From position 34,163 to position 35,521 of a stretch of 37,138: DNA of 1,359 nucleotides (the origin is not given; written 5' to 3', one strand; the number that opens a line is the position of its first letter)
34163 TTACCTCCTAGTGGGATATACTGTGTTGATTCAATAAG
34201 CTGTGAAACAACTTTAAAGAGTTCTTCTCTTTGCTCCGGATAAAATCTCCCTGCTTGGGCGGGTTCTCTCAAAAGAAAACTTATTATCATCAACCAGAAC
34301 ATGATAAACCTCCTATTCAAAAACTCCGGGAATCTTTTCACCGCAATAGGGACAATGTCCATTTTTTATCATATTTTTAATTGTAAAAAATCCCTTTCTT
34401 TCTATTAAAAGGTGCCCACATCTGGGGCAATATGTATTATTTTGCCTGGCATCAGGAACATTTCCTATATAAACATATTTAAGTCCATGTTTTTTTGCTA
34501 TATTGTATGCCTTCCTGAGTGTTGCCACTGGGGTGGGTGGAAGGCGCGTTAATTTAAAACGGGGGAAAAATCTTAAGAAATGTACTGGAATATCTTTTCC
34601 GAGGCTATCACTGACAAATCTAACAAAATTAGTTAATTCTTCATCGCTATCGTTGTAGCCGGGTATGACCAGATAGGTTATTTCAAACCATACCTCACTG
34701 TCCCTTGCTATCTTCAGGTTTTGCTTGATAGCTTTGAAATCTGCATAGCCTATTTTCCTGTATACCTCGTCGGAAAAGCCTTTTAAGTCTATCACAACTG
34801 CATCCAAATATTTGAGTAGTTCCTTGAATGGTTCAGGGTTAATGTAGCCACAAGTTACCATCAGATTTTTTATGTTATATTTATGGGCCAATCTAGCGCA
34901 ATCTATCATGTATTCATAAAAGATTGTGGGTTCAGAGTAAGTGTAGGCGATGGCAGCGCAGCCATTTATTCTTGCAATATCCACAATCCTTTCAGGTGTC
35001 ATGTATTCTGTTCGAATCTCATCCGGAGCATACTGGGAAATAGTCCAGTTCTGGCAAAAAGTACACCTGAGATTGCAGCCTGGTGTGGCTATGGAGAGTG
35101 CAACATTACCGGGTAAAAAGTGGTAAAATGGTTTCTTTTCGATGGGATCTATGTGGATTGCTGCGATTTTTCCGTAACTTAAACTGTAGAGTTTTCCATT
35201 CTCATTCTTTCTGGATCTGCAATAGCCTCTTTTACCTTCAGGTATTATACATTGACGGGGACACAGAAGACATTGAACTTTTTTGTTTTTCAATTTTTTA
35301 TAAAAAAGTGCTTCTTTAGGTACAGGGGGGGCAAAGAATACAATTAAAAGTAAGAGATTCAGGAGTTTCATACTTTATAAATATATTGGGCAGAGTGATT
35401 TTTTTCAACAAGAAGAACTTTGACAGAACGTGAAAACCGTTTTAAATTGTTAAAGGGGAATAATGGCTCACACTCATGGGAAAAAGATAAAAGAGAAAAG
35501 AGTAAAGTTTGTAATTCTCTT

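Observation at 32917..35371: AmmeMemoRadiSam system with Memo-like and AMMECR1 parts fused into one polypeptide, and hydrophobic N-terminal extensions on both proteins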

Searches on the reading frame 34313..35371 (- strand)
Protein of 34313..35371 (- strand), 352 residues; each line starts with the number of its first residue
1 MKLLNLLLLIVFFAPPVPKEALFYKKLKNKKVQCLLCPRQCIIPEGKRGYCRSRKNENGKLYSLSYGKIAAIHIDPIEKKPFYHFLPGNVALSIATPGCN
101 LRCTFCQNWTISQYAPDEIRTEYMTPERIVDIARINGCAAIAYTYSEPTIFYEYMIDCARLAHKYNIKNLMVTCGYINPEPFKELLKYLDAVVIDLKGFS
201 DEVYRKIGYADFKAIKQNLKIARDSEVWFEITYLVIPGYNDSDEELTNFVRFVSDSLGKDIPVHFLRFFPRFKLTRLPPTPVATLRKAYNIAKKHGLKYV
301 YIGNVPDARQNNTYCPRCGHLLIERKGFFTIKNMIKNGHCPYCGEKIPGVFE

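Call 3: search_protein_families(library=ncbifam, proteins=[window:34313-35371:-])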
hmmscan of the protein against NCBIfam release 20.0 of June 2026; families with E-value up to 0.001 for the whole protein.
window:34313-35371:- (352 aa): 21 families
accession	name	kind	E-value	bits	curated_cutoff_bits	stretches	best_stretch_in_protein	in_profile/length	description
TIGR04337.1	AmmeMemoSam_rS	hypoth_equivalog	2.6e-113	378.5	220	1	23-352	3-334/349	AmmeMemoRadiSam system radical SAM enzyme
TIGR02493.1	PFLA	equivalog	6.4e-19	68.3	231.75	1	94-255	20-185/235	pyruvate formate-lyase-activating protein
TIGR04041.1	activase_YjjW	hypoth_equivalog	3.4e-16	59.5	250.2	1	123-268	92-238/276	YjjW family glycine radical enzyme activase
TIGR02494.1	PFLE_PFLC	subfamily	1.1e-15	57.7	174.35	1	147-268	133-254/293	glycyl-radical enzyme activating protein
TIGR02495.1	NrdG2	equivalog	1.1e-15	57.5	131.15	1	87-255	14-182/193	anaerobic ribonucleoside-triphosphate reductase activating protein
NF048010.1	SfplDhtActHpsHDes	equivalog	1.6e-14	53.4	430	1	146-267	140-262/298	(2S)-3-sulfopropanediol dehydratase activating enzyme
NF043069.1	T4HPD_activ_SAM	equivalog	2.1e-11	43.7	425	1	143-255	129-241/299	trans-4-hydroxy-L-proline dehydratase activase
NF033717.2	HPDL_rSAM_activ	equivalog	2.1e-10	40.3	420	1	140-256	133-251/311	4-hydroxyphenylacetate decarboxylase activase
TIGR04003.1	rSAM_BssD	equivalog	4.1e-10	39.3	496.45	1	141-256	131-247/314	[benzylsuccinate synthase]-activating enzyme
NF008356.0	PRK11145.1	equivalog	4.5e-10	39.2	375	1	96-255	27-190/246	pyruvate formate lyase 1-activating protein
TIGR04395.1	cutC_activ_rSAM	equivalog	7.4e-10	38.6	360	1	156-255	148-247/309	choline TMA-lyase-activating enzyme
TIGR02668.1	moaA_archaeal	equivalog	5.7e-09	35.4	325.25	1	96-260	17-180/303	GTP 3',8-cyclase MoaA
NF045574.1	sacti_mat_StsB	exception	4.6e-08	32.3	625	1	95-255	102-258/466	StsB family radical SAM/SPASM domain sactipeptide maturase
TIGR02666.1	moaA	equivalog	6.6e-08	31.9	284.05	1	96-256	17-183/336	GTP 3',8-cyclase MoaA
NF048008.1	SfplDhtActHpfHKleb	equivalog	1e-07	31.6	500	1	146-266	135-255/308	(2S)-3-sulfopropanediol dehydratase activating enzyme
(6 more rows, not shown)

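Call 4: search_protein_families(library=pfam, proteins=[window:34313-35371:-])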
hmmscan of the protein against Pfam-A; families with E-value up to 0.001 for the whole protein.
window:34313-35371:- (352 aa): 1 family
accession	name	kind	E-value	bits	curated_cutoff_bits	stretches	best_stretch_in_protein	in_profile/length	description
PF04055.27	Radical_SAM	-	2.1e-27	96.8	29.5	1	94-249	2-165/166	Radical SAM superfamily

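Call 6: find_homologous_proteins(query=window:34313-35371:-)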
Query window:34313-35371:- (352 aa): 7998 proteins with E <= 0.001 among 8000 candidates; the best 120 are listed.
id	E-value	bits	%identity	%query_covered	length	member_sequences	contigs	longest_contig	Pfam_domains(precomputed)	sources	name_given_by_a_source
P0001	2.4e-243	825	99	100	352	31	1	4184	PF04055.28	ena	-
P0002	3.4e-138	479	60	95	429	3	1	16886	PF04055.28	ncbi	-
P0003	7.4e-135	468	55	100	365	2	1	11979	PF04055.28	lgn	-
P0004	5.0e-133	462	55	100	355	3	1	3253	PF04055.28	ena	-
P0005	2.7e-132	459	57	98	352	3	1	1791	PF04055.28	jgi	jgi:pyruvate formate lyase activating enzyme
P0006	6.2e-132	458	56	100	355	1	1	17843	PF04055.28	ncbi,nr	ncbi:MAG: AmmeMemoRadiSam system radical SAM enzyme [Elusimicrobia bacterium]|nr:AmmeMemoRadiSam sys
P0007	1.2e-131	457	57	95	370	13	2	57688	PF04055.28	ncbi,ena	-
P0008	1.9e-131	457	54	95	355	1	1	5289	PF04055.28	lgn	-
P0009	2.3e-131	456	55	99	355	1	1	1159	PF04055.28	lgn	-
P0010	3.3e-131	456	54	99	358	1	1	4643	PF04055.28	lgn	-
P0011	1.2e-130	454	54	100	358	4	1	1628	PF04055.28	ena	-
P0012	2.2e-130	453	57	94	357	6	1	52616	PF04055.28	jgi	-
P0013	2.3e-130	453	57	97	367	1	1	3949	PF04055.28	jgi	jgi:pyruvate formate lyase activating enzyme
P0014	3.6e-130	452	55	100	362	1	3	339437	PF04055.28,PF13353.12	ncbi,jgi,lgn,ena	-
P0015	4.2e-130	452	57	95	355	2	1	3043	PF04055.28,PF13353.12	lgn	-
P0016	7.2e-130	451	57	99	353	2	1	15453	PF04055.28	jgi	jgi:pyruvate formate lyase activating enzyme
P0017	1.3e-129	451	55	99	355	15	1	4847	PF04055.28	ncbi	-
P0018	1.6e-129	450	54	95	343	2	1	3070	PF04055.28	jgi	jgi:pyruvate formate lyase activating enzyme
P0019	3.6e-129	449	52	99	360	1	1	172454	PF04055.28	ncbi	ncbi:MAG: AmmeMemoRadiSam system radical SAM enzyme [Elusimicrobiota bacterium]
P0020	4.5e-129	449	54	98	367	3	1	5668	PF04055.28,PF13353.12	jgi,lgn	jgi:pyruvate formate lyase activating enzyme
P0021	2.1e-128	447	56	99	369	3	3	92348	PF04055.28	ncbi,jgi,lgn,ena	-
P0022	2.2e-128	446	56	96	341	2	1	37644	PF04055.28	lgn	-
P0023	2.3e-128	446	55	97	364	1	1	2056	PF04055.28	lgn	-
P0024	2.3e-128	446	52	100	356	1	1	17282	PF04055.28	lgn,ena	-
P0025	2.8e-128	446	53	99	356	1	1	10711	PF04055.28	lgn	-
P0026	2.9e-128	446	54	95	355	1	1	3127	PF04055.28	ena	-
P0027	6.1e-128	445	54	99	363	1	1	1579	PF04055.28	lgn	-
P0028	1.4e-127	444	55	98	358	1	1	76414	PF04055.28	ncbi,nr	ncbi:MAG: AmmeMemoRadiSam system radical SAM enzyme [Endomicrobiales bacterium]|nr:AmmeMemoRadiSam s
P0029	1.4e-127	444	54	99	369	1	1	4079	PF04055.28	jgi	jgi:pyruvate formate lyase activating enzyme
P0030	1.5e-127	444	56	97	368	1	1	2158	PF04055.28,PF13353.12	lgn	-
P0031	1.9e-127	443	56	95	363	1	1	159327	PF04055.28,PF13353.12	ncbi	-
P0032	3.4e-127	443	54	99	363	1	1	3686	PF04055.28,PF13353.12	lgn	-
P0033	3.9e-127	442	55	99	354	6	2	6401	PF04055.28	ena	-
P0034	6.2e-127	442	54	98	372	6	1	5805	PF04055.28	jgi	-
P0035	6.8e-127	442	55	95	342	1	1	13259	PF04055.28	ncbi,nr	ncbi:MAG: radical SAM protein [Omnitrophica WOR_2 bacterium SM23_72]|nr:MAG: radical SAM protein [Om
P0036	8.2e-127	441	53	100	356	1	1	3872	PF04055.28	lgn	-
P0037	1.1e-126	441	54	99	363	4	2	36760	PF04055.28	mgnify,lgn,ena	mgnify:CR=1 FL=1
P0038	1.2e-126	441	54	97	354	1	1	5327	PF04055.28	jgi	jgi:pyruvate formate lyase activating enzyme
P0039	1.9e-126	440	54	99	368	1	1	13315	PF04055.28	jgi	jgi:pyruvate formate lyase activating enzyme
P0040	2.3e-126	440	54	99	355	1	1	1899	PF04055.28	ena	-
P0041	3.2e-126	439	56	95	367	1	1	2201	PF04055.28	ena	-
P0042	4.7e-126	439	53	99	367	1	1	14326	PF04055.28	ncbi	-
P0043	8.4e-126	438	56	95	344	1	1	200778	PF04055.28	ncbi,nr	ncbi:MAG: AmmeMemoRadiSam system radical SAM enzyme [Endomicrobiales bacterium]|nr:AmmeMemoRadiSam s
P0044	1.0e-125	438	55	95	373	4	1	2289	PF04055.28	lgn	-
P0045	1.1e-125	438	57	95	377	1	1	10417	PF04055.28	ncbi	ncbi:MAG: AmmeMemoRadiSam system radical SAM enzyme [Candidatus Omnitrophota bacterium]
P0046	1.8e-125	437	54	98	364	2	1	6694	PF04055.28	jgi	-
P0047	1.8e-125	437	56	96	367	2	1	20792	PF04055.28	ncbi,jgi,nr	ncbi:MAG: AmmeMemoRadiSam system radical SAM enzyme [Candidatus Omnitrophica bacterium]|nr:AmmeMemoR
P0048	2.0e-125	437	56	99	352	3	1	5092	PF04055.28,PF13353.12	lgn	-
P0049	2.1e-125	437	54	95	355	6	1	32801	PF04055.28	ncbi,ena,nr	ncbi:AmmeMemoRadiSam system radical SAM enzyme [Candidatus Calescamantes bacterium]|nr:AmmeMemoRadiS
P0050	2.2e-125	437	56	95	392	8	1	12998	PF04055.28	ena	-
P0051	2.4e-125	436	54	95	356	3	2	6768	PF04055.28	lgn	-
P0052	3.4e-125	436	54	95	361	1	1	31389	PF04055.28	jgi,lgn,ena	-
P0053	3.5e-125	436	54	95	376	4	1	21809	PF04055.28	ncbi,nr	ncbi:MAG: AmmeMemoRadiSam system radical SAM enzyme [Candidatus Omnitrophica bacterium]|nr:AmmeMemoR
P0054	3.8e-125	436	55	95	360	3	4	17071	PF04055.28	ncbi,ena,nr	ncbi:MAG: AmmeMemoRadiSam system radical SAM enzyme [Candidatus Omnitrophica bacterium]|nr:AmmeMemoR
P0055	4.3e-125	436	54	94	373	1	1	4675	PF04055.28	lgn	-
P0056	4.6e-125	436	56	95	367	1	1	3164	PF04055.28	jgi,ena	-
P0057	4.7e-125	435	55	95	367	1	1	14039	PF04055.28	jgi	jgi:pyruvate formate lyase activating enzyme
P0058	5.0e-125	435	54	95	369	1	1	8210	PF04055.28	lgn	-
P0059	5.0e-125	435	55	95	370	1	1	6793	PF04055.28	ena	-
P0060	5.4e-125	435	54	99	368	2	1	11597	PF04055.28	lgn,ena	-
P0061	6.5e-125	435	55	95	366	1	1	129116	PF04055.28,PF13353.12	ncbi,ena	-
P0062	6.6e-125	435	54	95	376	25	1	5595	PF04055.28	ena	-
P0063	8.6e-125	435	51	100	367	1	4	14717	PF04055.28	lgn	-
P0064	8.8e-125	435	54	96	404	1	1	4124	PF04055.28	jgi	jgi:pyruvate formate lyase activating enzyme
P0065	9.4e-125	435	52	100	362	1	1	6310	PF04055.28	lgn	-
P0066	9.5e-125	434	54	98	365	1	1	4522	PF04055.28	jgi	-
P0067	9.8e-125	434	54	96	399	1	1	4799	PF04055.28,PF13353.12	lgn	-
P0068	1.3e-124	434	55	97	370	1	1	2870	PF04055.28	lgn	-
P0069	1.4e-124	434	55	95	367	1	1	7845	PF04055.28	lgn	-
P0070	1.4e-124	434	54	95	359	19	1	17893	PF04055.28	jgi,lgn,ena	-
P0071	1.4e-124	434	52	100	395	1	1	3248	PF04055.28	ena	-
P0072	1.4e-124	434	56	95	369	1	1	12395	PF04055.28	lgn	-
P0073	1.8e-124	434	54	97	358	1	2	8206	PF04055.28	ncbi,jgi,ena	-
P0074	1.8e-124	434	56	95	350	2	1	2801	PF04055.28,PF13353.12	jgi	-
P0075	1.9e-124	433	51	99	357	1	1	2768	PF04055.28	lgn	-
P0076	2.1e-124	433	54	95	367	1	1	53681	PF04055.28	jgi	-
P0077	2.3e-124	433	53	99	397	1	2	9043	PF04055.28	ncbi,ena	-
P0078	3.0e-124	433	55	95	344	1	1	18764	PF04055.28,PF13353.12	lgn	-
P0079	4.6e-124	432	53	100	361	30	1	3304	PF04055.28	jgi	-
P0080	5.1e-124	432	52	99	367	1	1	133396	PF04055.28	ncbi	ncbi:MAG: AmmeMemoRadiSam system radical SAM enzyme [Candidatus Omnitrophota bacterium]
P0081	6.2e-124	432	54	95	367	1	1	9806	PF04055.28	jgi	jgi:pyruvate formate lyase activating enzyme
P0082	6.6e-124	432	54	95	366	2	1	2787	PF04055.28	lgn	-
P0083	7.0e-124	432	54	96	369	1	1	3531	PF04055.28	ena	-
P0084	7.9e-124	431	53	99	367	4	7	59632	PF04055.28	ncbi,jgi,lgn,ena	ncbi:MAG: AmmeMemoRadiSam system radical SAM enzyme [Candidatus Omnitrophota bacterium]|jgi:pyruvate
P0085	7.9e-124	431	55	95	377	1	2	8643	PF04055.28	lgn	-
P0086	8.0e-124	431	55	95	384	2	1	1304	PF04055.28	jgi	-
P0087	8.3e-124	431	53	99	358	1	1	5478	PF04055.28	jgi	jgi:pyruvate formate lyase activating enzyme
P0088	8.4e-124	431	52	100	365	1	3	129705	PF04055.28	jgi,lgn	-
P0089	8.5e-124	431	53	98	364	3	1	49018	PF04055.28,PF13353.12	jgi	jgi:pyruvate formate lyase activating enzyme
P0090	9.4e-124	431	53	95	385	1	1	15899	PF04055.28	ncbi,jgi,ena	-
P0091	1.0e-123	431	55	95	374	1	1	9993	PF04055.28,PF13353.12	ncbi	-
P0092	1.0e-123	431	53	99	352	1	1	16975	PF04055.28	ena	-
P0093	1.1e-123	431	54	95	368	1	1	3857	PF04055.28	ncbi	-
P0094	1.3e-123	431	53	100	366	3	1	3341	PF04055.28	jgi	-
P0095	1.3e-123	431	53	94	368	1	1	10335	PF04055.28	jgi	-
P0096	1.3e-123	431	54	95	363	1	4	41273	PF04055.28,PF13353.12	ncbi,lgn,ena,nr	ncbi:MAG: AmmeMemoRadiSam system radical SAM enzyme [Candidatus Omnitrophica bacterium]|nr:AmmeMemoR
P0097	1.4e-123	431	54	95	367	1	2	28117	PF04055.28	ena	-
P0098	1.5e-123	431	52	98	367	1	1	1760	PF04055.28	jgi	-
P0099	1.7e-123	430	53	95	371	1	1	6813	PF04055.28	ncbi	-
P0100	1.9e-123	430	52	98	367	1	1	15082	PF04055.28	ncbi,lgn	-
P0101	2.2e-123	430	53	100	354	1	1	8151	PF04055.28,PF13353.12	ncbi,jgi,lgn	ncbi:MAG: AmmeMemoRadiSam system radical SAM enzyme [Endomicrobiales bacterium]|jgi:pyruvate formate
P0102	2.4e-123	430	54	95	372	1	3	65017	PF04055.28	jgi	jgi:pyruvate formate lyase activating enzyme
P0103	2.5e-123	430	52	95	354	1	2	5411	PF04055.28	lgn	-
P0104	2.6e-123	430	54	98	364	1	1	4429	PF04055.28,PF13353.12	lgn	-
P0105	2.7e-123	430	53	98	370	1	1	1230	PF04055.28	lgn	-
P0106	2.7e-123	430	54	95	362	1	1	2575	PF04055.28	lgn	-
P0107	2.7e-123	430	55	96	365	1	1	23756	PF04055.28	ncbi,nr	ncbi:AmmeMemoRadiSam system radical SAM enzyme [candidate division FCPU426 bacterium]|nr:AmmeMemoRad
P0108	2.9e-123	430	54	96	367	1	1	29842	PF04055.28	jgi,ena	-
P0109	3.2e-123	429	56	95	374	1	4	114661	PF04055.28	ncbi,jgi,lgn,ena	-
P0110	3.3e-123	429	54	95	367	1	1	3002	PF04055.28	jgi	-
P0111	3.4e-123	429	56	95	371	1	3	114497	PF04055.28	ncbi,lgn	-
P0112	3.9e-123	429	53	98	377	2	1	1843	PF04055.28,PF13353.12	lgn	-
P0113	3.9e-123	429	52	100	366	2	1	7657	PF04055.28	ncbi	-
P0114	3.9e-123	429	53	99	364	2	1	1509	PF04055.28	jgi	jgi:pyruvate formate lyase activating enzyme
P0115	4.1e-123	429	53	99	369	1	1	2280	PF04055.28,PF13353.12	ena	-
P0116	4.4e-123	429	54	98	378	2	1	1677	PF04055.28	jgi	jgi:pyruvate formate lyase activating enzyme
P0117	4.4e-123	429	54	95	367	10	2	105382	PF04055.28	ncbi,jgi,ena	ncbi:MAG: AmmeMemoRadiSam system radical SAM enzyme [Candidatus Omnitrophota bacterium]|jgi:pyruvate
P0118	4.4e-123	429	55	95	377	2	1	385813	PF04055.28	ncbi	ncbi:MAG: AmmeMemoRadiSam system radical SAM enzyme [Candidatus Omnitrophota bacterium]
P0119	4.4e-123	429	55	95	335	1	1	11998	PF04055.28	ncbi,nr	ncbi:MAG: AmmeMemoRadiSam system radical SAM enzyme [Candidatus Omnitrophica bacterium]|nr:AmmeMemoR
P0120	4.9e-123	429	54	95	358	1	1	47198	PF04055.28,PF13353.12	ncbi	ncbi:MAG: AmmeMemoRadiSam system radical SAM enzyme [Candidatus Omnitrophota bacterium]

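Call 20: find_related_loci(query=A1, collection=genome_contigs, flank=6000)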
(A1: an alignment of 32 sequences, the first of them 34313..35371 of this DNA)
Query A1 (352 aa) in genome_contigs; peptide patterns used: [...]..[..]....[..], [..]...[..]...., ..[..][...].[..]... (x = any residue, [..] = any of these).
600 stretches matched a pattern (row limit reached: there are more); 595 encode a relative of the query (tblastn E <= 1e-3); the best 80 are kept; 80 distinct loci.
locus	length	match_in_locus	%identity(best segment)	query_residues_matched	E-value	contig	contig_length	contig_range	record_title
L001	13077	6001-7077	55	1-351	1e-132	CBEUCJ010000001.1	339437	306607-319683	MAG TPA_asm: uncultured bacterium isolate SRR24791474_binner13_Refined_30 genome assembly, contig: ERZ25515408.3, whole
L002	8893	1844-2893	53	3-351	6e-127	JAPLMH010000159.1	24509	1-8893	MAG: Candidatus Omnitrophota bacterium isolate LacPavin_0920_WC70_MAG_48_9 LacPavin_0920_WC70_scaffold_243739, whole gen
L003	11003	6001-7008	52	17-351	3e-120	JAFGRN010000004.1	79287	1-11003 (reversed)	MAG: Candidatus Omnitrophota bacterium isolate Zod_Metabat.83 k87_613390, whole genome shotgun sequence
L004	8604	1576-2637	50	3-351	3e-119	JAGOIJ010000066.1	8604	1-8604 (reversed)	MAG: Candidatus Omnitrophota bacterium isolate Go_SlDig_bin_191 Go_SlDig_25712_length_8604_cov_4.849593, whole genome sh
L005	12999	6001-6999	50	19-352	8e-119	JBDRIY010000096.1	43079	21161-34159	MAG: Candidatus Omnitrophota bacterium isolate MEGAHIT-group-1.613 k141_4143256, whole genome shotgun sequence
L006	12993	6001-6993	51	21-352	4e-117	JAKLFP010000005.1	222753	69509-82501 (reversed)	MAG: Candidatus Omnitrophota bacterium isolate RA.bin19 RA.bin19_5, whole genome shotgun sequence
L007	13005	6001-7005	50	18-352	2e-117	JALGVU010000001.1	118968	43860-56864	MAG: bacterium isolate Meg19_46_Bin_182 Meg19_46_Bin_182_scaffold_10, whole genome shotgun sequence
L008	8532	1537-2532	52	20-351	1e-114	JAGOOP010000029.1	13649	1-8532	MAG: Candidatus Omnitrophota bacterium isolate Go_SlDig_bin_84 Go_SlDig_13288_length_13649_cov_15.572474, whole genome s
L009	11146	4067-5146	48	1-352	4e-114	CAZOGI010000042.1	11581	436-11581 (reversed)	MAG TPA_asm: uncultured Planctomycetales bacterium isolate binchicken_co115_127 genome assembly, contig: NODE_8453_lengt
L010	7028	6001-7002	50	19-352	3e-114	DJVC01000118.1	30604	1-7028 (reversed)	MAG TPA_asm: bacterium UBP3_UBA6266 isolate UBA6266 UBA6266_contig_156615, whole genome shotgun sequence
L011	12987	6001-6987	50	21-349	2e-113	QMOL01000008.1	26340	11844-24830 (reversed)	MAG: Chlamydiae bacterium isolate B51_G9 B51_Guay9_scaffold_00756, whole genome shotgun sequence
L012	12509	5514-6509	48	20-351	5e-113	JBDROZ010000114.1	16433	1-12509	MAG: Candidatus Eisenbacteria bacterium isolate MEGAHIT-group-1.985 k141_13155659, whole genome shotgun sequence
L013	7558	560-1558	48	19-351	5e-113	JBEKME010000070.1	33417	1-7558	MAG: Terriglobia bacterium isolate SPRUCE 387 SPRUCE_387_70, whole genome shotgun sequence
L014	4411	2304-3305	50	19-352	3e-114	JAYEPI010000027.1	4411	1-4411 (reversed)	MAG: Candidatus Omnitrophota bacterium isolate MAG005 MAG005_27, whole genome shotgun sequence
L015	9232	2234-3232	48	19-351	1e-112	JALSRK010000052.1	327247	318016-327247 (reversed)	MAG: Solibacteraceae bacterium isolate 356-308_metabat1_scaf2bin.066 356-308_scaffold_3_c1, whole genome shotgun sequenc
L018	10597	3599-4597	47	19-351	6e-111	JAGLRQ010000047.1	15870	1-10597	MAG: Candidatus Auribacterota bacterium isolate RS_9_21 ROV157_9.bin.21.fa_47, whole genome shotgun sequence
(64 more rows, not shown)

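Call 44: search_protein_representatives(protein=window:34313-35371:-)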
Query: 352 residues. Proteins with E-value up to 0.001 (for the whole library): 9162; up to 1e-10: 5209; up to 1e-30: 1642. The best 150 are listed.
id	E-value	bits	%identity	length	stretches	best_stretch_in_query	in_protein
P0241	1.7e-115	402.3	52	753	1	20-350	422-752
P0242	3.1e-112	391.6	47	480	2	19-351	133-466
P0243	5.7e-111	387.5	54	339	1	18-351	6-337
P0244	7.0e-111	387.2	51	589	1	17-351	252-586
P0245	1.4e-110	386.2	51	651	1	19-351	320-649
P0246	1.1e-109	383.2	49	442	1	19-351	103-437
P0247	1.5e-109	382.8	48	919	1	18-350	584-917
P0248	2.7e-108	378.7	48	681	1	19-351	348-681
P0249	4.5e-106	371.4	50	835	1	20-350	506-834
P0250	5.8e-106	371.0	48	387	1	20-351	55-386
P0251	1.4e-105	369.7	50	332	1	19-351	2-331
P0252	1.1e-104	366.8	48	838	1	21-352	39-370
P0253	5.1e-104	364.6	50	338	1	20-352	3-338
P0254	1.6e-103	362.9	48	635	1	20-351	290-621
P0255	1.9e-103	362.7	47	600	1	19-351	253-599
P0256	3.0e-103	362.1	50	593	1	23-351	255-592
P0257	6.5e-103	361.0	47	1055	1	19-352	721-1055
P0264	6.7e-99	347.7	48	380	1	19-351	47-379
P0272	2.2e-96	339.5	46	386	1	19-348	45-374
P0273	2.7e-96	339.2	45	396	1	14-351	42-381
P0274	5.1e-96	338.3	42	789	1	15-351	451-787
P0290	5.4e-92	325.0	43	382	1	15-350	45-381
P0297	9.4e-91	320.9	43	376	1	11-351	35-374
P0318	3.8e-87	309.1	41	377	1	9-351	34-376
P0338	4.9e-85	302.1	42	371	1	19-350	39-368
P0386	1.8e-80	287.2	40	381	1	19-351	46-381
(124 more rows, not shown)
